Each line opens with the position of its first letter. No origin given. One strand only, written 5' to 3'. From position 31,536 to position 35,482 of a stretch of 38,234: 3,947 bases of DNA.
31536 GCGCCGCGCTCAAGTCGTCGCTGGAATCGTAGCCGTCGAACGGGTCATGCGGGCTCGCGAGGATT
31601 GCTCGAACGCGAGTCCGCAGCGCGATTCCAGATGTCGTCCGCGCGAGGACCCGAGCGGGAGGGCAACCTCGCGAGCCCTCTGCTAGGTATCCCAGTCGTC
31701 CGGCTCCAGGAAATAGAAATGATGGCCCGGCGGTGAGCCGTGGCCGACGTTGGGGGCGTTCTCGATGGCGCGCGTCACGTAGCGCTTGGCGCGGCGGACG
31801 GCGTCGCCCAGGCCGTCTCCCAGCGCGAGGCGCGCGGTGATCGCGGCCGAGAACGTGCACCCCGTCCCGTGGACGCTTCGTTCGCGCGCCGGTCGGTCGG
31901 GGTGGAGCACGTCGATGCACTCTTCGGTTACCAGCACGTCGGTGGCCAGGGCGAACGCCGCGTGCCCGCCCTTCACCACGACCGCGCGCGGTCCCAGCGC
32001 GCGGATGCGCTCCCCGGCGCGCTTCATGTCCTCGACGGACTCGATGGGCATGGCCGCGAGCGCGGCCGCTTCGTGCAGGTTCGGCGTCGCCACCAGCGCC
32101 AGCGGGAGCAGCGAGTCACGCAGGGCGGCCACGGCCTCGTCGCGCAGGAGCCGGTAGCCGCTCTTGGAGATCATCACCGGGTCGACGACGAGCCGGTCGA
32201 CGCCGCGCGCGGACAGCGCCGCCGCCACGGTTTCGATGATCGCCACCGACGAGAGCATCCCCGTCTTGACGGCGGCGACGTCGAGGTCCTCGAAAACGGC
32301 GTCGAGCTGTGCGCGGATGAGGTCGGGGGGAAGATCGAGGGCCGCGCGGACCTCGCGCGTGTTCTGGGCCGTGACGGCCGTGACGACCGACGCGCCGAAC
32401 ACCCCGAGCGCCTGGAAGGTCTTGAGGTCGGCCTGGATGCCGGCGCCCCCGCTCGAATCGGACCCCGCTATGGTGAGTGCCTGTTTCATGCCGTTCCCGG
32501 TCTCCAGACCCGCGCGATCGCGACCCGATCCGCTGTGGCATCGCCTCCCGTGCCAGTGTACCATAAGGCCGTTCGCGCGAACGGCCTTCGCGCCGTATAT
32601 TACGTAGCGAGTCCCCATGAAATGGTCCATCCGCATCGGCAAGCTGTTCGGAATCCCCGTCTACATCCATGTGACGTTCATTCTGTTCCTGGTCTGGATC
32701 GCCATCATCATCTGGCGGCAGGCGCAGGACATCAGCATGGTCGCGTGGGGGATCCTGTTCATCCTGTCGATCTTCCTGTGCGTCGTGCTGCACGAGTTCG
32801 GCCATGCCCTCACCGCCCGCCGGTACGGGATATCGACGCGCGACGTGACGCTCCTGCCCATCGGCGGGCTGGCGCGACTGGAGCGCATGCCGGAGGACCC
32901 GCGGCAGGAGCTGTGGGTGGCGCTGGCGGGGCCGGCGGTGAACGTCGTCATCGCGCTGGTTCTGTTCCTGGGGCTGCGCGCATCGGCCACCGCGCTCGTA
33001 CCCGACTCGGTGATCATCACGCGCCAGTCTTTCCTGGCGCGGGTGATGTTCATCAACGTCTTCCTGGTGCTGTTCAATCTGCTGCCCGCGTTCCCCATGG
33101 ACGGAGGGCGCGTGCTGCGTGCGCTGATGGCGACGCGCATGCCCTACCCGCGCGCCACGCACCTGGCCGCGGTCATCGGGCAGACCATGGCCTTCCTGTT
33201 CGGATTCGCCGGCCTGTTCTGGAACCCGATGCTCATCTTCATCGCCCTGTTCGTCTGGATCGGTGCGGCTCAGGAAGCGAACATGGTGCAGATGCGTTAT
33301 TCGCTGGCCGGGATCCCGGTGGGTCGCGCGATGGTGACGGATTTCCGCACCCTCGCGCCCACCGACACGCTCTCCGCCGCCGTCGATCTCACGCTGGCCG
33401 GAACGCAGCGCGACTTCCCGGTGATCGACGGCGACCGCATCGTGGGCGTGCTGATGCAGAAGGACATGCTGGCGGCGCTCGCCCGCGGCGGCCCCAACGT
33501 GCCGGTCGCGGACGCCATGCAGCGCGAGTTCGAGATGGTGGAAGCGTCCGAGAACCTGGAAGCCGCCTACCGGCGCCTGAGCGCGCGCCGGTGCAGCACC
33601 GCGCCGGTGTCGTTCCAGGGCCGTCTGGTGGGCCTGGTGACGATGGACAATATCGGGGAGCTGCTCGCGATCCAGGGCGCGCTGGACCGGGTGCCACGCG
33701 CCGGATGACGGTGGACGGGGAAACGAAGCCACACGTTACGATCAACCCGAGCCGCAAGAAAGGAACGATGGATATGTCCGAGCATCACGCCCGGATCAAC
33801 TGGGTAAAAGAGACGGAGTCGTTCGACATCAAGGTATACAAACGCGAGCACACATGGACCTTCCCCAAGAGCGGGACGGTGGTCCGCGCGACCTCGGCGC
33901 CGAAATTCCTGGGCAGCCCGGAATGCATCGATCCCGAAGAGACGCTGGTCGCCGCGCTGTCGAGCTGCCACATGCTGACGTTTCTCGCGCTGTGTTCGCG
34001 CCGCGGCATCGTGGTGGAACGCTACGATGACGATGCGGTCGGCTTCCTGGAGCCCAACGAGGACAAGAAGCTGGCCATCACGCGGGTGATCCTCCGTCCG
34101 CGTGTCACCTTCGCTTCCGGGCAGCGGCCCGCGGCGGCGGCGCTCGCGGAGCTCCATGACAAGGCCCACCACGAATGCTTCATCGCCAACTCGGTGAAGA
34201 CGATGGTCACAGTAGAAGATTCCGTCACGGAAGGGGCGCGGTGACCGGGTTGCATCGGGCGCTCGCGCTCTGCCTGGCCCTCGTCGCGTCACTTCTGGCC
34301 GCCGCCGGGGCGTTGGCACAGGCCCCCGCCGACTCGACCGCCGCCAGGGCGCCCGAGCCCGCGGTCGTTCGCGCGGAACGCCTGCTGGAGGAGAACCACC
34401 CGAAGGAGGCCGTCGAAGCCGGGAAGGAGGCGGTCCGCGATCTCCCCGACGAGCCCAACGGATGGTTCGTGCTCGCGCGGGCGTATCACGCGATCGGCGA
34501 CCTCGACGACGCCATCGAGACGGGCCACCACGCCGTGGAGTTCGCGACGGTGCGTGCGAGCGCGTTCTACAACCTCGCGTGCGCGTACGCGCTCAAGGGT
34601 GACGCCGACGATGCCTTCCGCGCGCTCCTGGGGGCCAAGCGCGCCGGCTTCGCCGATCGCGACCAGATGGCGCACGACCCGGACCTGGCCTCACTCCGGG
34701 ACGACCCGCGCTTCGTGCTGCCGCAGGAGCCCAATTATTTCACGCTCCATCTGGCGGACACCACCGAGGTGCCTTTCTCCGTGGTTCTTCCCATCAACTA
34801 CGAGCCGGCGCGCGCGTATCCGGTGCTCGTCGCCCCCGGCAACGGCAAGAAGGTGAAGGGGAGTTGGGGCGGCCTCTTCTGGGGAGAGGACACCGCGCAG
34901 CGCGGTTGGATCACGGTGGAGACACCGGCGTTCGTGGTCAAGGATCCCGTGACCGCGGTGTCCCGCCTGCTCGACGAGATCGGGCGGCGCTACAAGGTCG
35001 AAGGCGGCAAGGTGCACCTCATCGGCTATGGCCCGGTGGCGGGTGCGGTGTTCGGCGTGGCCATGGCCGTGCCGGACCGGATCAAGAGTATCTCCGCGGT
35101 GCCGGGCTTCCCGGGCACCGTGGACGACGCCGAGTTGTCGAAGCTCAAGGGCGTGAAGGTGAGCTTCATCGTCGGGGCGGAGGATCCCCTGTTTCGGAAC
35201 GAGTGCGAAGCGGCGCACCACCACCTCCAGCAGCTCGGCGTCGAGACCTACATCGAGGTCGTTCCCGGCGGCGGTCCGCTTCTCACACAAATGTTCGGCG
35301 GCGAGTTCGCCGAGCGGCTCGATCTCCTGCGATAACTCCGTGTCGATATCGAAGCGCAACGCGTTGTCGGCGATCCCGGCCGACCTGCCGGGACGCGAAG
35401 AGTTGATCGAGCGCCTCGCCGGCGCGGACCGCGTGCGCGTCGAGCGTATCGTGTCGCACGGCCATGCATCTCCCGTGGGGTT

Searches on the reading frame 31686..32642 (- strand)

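Call 25: search_protein_families(library=pfam, proteins=[window:31686-32642:-], max_evalue=0.00001)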
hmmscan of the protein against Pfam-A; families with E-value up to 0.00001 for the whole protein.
window:31686-32642:- (319 aa): 2 families
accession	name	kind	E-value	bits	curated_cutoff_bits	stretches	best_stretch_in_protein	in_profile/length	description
PF08543.17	Phos_pyr_kin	-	9.9e-91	303.9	27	1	62-305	1-244/246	Phosphomethylpyrimidine kinase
PF00294.29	PfkB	-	2.5e-10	40.6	25.8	1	133-287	145-284/302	pfkB family carbohydrate kinase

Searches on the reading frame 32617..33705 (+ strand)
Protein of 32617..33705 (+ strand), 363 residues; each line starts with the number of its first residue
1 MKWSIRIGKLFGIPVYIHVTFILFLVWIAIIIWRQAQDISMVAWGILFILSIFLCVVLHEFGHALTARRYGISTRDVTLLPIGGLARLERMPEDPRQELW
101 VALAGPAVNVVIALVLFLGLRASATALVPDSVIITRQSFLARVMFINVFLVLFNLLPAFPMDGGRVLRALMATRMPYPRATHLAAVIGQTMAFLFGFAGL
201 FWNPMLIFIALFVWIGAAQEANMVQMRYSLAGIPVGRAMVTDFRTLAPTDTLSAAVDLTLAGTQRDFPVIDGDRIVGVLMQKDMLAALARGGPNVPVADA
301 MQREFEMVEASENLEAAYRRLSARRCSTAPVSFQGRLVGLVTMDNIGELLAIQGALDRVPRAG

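Call 25: search_protein_families(library=pfam, proteins=[window:32617-33705:+], max_evalue=0.00001)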
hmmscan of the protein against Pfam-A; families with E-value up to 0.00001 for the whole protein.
window:32617-33705:+ (363 aa): 2 families
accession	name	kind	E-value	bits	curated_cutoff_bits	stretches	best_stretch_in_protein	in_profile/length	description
PF02163.28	Peptidase_M50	-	6.9e-26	91.4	27.2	2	48-120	2-100/221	Peptidase family M50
PF00571.33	CBS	-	2.5e-14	53.8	24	1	235-289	1-56/57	CBS domain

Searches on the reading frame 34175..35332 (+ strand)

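Call 25: search_protein_families(library=pfam, proteins=[window:34175-35332:+], max_evalue=0.00001)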
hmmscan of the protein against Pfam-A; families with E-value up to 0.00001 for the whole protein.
window:34175-35332:+ (386 aa): 2 families
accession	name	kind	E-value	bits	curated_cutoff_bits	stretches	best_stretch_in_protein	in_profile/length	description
PF07719.23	TPR_2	-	8.4e-07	29.1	27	0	95-121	2-28/34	Tetratricopeptide repeat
PF13431.12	TPR_17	-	1.9e-06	28.2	24.4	0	84-115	3-34/34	Tetratricopeptide repeat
